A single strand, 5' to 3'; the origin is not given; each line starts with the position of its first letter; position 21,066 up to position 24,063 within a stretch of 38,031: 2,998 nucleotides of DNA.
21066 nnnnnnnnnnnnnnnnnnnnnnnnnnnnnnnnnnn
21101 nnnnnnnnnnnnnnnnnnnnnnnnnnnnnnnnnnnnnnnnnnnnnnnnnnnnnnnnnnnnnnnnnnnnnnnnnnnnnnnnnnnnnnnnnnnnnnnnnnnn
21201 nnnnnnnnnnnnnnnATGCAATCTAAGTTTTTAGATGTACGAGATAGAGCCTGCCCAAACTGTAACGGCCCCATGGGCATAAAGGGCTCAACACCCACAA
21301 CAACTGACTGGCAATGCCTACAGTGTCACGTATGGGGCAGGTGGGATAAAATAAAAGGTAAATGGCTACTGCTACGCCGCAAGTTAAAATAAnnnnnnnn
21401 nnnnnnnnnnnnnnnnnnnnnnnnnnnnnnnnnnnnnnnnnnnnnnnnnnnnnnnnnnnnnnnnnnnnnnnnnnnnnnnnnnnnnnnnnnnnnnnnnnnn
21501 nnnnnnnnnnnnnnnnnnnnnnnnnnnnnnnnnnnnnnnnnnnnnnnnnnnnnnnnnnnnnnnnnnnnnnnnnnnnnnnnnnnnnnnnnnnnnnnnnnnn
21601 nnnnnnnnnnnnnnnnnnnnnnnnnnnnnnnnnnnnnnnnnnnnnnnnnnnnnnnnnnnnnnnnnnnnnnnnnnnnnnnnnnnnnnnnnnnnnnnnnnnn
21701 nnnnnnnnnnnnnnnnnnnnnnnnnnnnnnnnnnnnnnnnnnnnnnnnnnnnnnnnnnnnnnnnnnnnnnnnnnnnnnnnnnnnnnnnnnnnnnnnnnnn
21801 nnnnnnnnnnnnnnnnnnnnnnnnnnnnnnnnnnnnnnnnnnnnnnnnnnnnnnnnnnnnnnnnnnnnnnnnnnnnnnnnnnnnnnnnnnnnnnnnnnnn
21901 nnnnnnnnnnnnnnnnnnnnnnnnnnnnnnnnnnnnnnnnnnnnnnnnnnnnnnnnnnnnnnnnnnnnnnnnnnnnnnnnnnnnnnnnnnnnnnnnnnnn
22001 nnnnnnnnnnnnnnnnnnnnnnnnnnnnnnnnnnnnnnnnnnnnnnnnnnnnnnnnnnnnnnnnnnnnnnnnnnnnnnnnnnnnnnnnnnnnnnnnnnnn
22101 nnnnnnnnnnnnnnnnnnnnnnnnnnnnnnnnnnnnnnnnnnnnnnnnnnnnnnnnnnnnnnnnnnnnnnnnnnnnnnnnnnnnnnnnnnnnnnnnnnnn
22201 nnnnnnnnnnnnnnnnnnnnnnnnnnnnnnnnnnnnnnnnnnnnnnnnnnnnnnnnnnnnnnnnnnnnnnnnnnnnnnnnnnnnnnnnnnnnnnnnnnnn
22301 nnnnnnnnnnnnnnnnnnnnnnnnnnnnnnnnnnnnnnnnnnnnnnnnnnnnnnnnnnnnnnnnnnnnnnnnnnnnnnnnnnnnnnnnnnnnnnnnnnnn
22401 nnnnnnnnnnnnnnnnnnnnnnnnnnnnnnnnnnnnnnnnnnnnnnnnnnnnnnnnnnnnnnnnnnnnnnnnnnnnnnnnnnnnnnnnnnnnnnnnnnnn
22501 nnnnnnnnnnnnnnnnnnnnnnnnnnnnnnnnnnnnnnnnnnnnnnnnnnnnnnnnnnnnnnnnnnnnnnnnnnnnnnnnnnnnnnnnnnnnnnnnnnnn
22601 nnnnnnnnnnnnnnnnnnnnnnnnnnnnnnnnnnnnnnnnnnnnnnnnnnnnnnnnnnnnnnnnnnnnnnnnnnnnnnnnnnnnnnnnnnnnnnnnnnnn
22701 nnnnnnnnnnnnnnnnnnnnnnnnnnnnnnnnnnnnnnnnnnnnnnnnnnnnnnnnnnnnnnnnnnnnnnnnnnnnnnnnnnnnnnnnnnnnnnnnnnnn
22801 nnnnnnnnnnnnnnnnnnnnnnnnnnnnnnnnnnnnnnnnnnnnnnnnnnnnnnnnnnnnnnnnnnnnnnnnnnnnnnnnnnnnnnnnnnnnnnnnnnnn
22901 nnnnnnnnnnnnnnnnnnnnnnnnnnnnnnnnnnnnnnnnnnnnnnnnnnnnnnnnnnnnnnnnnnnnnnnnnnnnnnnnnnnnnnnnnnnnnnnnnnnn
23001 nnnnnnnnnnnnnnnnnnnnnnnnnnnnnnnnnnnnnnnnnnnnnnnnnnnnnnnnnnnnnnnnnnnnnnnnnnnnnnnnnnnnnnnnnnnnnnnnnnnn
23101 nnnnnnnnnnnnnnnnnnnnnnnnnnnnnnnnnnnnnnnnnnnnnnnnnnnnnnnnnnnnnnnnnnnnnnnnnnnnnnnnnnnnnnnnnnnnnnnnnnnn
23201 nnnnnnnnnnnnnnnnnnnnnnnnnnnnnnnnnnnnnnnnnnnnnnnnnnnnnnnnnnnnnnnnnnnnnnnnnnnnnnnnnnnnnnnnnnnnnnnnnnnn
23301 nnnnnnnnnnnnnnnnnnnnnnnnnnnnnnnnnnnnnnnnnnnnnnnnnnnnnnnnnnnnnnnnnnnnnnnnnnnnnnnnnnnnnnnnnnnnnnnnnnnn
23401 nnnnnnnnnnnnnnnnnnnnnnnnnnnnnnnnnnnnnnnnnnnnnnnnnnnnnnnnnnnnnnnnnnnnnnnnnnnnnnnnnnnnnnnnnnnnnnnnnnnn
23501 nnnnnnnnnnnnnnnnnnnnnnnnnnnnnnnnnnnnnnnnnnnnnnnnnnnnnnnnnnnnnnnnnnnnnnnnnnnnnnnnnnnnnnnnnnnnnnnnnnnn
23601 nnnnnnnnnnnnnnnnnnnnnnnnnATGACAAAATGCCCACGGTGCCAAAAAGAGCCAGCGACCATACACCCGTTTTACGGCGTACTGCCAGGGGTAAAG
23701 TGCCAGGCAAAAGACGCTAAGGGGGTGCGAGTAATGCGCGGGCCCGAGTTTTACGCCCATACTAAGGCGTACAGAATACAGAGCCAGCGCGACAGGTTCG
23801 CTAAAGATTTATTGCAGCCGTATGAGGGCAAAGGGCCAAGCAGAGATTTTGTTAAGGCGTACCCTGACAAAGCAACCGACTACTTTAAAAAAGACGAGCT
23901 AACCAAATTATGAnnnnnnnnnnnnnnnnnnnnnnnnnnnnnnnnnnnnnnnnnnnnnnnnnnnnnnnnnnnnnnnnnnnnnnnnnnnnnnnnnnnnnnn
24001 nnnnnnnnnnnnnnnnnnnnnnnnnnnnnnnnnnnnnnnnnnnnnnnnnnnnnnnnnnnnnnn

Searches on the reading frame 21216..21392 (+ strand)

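Call 68: search_protein_families(library=ncbifam, max_evalue=0.05, proteins=[window:21216-21392:+])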
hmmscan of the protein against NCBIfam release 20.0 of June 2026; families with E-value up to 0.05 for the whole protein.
window:21216-21392:+ (58 aa): 0 families

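Call 73: search_protein_families(library=pfam, max_evalue=0.1, proteins=[window:21216-21392:+])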
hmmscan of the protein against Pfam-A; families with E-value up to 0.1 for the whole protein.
window:21216-21392:+ (58 aa): 3 families
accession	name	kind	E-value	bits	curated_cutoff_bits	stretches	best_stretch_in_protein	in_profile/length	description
PF10058.14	Zn_ribbon_10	-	0.02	15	24.2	1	13-40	25-53/54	ER junction formation factor lunapark, zinc ribbon finger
PF17915.7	zf_Rg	-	0.033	14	25.5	1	9-20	6-17/49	Reverse gyrase zinc finger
PF18073.7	Zn_ribbon_LapB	-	0.078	13.1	25.7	1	32-41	15-24/28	Rubredoxin metal binding domain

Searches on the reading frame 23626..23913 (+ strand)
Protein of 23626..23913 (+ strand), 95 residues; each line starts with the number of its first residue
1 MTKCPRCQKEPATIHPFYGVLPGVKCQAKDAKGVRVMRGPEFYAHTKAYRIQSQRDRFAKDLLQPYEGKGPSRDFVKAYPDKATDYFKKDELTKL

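Call 54: search_protein_families(library=phrogs, max_evalue=0.01, proteins=[window:23626-23913:+])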
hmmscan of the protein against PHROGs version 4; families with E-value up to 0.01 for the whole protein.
window:23626-23913:+ (95 aa): 0 families

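Call 68: search_protein_families(library=ncbifam, max_evalue=0.05, proteins=[window:23626-23913:+])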
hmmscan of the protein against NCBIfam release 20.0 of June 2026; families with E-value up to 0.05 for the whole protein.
window:23626-23913:+ (95 aa): 0 families

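Call 73: search_protein_families(library=pfam, max_evalue=0.1, proteins=[window:23626-23913:+])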
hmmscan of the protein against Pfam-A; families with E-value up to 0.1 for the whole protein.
window:23626-23913:+ (95 aa): 0 families

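Call 74: find_homologous_proteins(query=window:23626-23913:+, max_evalue=0.00001)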
Query window:23626-23913:+ (95 aa): 3 proteins with E <= 0.00001 among 3 candidates.
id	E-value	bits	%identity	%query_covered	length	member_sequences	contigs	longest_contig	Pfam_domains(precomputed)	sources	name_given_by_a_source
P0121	1.8e-59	216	100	100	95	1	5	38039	-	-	-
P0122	3.1e-24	103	55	100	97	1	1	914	-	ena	-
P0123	5.1e-20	89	49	100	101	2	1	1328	-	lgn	-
